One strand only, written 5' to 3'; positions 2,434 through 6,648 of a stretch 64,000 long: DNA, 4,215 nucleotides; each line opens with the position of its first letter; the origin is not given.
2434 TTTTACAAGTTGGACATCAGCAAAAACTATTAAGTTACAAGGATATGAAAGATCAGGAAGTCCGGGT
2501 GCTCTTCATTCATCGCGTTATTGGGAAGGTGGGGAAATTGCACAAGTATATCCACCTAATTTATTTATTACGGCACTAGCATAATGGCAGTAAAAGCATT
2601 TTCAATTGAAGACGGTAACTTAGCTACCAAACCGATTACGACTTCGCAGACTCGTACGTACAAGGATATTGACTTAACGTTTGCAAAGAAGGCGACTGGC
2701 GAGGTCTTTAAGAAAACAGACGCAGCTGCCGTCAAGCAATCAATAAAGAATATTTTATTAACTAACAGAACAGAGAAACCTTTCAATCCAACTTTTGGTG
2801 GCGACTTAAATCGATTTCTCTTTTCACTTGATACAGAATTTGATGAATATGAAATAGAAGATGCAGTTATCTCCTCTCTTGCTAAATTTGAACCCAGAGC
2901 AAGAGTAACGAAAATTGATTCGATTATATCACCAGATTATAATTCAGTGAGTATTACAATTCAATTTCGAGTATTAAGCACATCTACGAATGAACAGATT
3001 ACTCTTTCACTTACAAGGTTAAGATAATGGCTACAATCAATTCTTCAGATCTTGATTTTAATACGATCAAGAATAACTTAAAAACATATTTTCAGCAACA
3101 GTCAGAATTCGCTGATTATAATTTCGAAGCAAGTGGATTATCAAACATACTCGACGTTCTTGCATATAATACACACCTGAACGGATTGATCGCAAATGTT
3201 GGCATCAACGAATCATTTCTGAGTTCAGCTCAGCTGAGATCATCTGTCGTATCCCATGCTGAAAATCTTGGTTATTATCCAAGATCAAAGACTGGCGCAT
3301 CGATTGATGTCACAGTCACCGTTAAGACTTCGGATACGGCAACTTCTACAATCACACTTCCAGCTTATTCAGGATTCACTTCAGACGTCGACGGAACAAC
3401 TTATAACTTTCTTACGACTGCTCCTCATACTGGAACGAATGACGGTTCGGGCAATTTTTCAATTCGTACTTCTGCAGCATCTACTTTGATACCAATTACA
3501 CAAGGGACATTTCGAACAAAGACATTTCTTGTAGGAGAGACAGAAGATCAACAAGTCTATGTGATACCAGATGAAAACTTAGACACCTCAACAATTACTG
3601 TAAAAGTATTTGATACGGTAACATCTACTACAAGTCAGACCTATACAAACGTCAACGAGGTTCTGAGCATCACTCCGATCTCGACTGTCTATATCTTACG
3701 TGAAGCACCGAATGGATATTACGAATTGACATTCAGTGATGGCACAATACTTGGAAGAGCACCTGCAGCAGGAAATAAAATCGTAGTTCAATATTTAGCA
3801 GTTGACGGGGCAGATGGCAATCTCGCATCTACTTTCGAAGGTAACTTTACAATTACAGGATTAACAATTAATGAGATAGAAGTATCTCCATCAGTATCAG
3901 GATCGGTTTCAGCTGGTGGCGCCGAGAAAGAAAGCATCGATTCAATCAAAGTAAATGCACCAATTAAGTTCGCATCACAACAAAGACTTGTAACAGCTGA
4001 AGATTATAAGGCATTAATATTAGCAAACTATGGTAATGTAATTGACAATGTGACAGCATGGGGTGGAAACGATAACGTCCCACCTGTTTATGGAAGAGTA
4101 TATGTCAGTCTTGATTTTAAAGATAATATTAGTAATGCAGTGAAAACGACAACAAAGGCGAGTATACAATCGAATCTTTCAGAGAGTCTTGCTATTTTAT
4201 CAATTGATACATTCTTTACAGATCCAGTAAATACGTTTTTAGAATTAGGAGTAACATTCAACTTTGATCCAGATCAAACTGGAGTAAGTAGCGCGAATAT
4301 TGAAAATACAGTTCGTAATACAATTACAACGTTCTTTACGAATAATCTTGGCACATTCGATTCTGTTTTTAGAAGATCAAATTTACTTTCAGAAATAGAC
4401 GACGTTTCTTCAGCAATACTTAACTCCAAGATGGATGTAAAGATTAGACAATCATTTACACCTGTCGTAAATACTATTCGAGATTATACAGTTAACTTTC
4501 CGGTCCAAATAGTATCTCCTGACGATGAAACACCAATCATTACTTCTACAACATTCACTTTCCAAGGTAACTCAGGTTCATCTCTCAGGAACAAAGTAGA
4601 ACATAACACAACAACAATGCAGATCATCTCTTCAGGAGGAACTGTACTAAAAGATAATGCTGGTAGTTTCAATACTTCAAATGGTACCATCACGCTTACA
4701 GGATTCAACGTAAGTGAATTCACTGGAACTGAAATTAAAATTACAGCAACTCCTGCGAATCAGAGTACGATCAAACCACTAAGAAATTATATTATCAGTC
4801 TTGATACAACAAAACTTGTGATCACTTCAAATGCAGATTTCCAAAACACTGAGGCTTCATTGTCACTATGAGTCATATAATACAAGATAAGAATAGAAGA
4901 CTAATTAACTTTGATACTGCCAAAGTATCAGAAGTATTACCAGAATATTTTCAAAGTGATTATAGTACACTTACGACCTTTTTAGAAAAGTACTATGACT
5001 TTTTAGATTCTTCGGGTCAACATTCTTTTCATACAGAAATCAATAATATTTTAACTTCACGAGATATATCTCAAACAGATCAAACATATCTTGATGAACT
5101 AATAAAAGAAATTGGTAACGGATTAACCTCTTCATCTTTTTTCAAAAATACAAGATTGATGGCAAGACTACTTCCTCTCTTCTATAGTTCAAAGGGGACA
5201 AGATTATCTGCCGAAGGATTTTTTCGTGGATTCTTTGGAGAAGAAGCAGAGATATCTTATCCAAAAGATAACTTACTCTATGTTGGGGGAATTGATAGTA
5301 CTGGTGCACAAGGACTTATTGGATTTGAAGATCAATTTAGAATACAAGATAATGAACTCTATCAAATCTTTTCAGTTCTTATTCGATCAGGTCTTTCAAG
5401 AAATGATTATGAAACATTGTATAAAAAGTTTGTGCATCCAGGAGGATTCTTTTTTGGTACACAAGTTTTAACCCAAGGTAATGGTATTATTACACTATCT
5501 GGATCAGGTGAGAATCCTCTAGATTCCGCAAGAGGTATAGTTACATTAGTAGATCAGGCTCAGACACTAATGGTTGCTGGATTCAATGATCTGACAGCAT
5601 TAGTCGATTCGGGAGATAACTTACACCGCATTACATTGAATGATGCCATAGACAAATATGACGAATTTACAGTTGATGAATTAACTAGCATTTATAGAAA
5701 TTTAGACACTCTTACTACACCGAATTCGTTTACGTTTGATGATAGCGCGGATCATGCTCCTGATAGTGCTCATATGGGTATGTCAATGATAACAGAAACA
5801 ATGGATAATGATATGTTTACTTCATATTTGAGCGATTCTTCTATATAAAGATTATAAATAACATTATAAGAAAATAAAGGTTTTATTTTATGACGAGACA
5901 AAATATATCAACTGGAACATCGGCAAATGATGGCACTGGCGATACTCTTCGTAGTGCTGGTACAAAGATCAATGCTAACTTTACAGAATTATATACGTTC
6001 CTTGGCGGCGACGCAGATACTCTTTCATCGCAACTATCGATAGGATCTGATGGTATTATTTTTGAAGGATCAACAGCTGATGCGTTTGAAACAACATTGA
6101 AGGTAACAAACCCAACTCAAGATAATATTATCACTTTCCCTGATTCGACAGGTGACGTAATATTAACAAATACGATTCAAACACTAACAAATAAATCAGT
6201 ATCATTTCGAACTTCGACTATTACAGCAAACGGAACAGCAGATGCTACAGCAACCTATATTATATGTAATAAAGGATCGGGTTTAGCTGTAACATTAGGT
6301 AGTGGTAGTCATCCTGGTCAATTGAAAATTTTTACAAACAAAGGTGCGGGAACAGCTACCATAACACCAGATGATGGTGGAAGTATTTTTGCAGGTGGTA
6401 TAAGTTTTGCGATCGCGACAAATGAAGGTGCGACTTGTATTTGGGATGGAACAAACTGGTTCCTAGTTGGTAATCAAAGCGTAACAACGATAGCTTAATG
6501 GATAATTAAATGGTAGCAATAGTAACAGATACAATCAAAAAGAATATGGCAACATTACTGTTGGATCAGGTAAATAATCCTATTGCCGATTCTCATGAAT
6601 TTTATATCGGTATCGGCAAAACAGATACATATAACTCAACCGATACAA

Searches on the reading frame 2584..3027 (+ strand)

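Call 29: search_protein_families(library=pfam, proteins=[window:2584-3027:+], max_evalue=0.001)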
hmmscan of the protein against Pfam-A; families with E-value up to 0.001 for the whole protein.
window:2584-3027:+ (147 aa): 1 family
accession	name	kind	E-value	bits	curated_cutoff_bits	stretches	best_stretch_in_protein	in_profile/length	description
PF04965.19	GPW_gp25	-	2.9e-12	46.7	27.2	1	47-133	4-94/96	Baseplate wedge protein gp25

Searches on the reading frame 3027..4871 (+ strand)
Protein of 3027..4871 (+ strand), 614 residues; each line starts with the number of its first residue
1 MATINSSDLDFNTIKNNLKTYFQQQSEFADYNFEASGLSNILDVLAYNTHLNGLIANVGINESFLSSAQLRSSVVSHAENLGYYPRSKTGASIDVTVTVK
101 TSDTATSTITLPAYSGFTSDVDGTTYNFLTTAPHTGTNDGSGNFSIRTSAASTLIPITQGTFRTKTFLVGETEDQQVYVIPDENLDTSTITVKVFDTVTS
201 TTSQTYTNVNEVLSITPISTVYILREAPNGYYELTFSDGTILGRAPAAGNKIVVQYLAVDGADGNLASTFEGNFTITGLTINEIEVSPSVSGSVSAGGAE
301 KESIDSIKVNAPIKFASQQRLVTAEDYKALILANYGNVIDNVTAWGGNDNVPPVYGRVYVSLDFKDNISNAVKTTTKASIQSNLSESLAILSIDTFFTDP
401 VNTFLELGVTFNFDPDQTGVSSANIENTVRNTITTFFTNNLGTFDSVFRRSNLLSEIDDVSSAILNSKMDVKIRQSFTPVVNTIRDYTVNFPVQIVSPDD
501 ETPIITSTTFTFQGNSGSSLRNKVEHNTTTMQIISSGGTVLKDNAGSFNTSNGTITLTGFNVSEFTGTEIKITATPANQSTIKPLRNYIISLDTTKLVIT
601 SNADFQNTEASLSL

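Call 29: search_protein_families(library=pfam, proteins=[window:3027-4871:+], max_evalue=0.001)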
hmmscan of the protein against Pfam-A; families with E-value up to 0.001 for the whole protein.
window:3027-4871:+ (614 aa): 1 family
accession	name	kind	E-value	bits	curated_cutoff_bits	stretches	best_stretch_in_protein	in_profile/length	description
PF21379.2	Gp6-like_1st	-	2.1e-19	69.5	27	1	11-83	2-74/74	Baseplate wedge protein gp6-like, helical domain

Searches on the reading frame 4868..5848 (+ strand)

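Call 11: search_protein_families(library=pfam, proteins=[window:4868-5848:+], max_evalue=0.01)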
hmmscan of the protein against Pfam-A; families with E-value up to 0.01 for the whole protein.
window:4868-5848:+ (326 aa): 1 family
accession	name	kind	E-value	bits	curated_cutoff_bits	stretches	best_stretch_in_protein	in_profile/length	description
PF23786.1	Baseplate_wedge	-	1.7e-10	41.3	27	2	98-194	183-275/284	Phage baseplate wedge subunit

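Call 12: search_protein_families(library=phrogs, proteins=[window:4868-5848:+], max_evalue=0.001)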
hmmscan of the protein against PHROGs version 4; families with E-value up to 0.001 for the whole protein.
window:4868-5848:+ (326 aa): 8 families
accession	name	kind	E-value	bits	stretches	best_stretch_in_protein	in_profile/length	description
phrog_26741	-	unknown function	6.6e-21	75.6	1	22-138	11-124/497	-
phrog_17744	-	tail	9e-14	51.7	1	20-137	15-129/765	baseplate wedge subunit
phrog_3465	-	connector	2.4e-13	50.1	0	17-63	9-54/978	head closure Hc2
phrog_701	-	head and packaging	1.1e-09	35.6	1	104-136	696-728/6136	virion structural protein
phrog_4406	-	head and packaging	5.8e-07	27.5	0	148-201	1821-1873/3231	virion structural protein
phrog_38653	-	tail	7.1e-07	28.7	0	23-139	271-383/903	baseplate wedge subunit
phrog_19630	-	head and packaging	3e-06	26.2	0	104-137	690-723/1266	virion structural protein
phrog_2885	-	tail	1.3e-05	22.6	0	154-255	2407-2491/4179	baseplate wedge subunit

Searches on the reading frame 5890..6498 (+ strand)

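Call 29: search_protein_families(library=pfam, proteins=[window:5890-6498:+], max_evalue=0.001)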
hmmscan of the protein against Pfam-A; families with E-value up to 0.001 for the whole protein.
window:5890-6498:+ (202 aa): 2 families
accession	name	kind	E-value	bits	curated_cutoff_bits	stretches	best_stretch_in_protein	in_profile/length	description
PF07880.17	T4_gp9_10_N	-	2.4e-08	34.7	25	1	3-66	1-64/175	Bacteriophage T4 gp9/10-like protein, N-terminal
PF25692.1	Phage_depo_C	-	4e-05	24.4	25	1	114-190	11-89/90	Phage depolymerase C-terminal beta sandwich domain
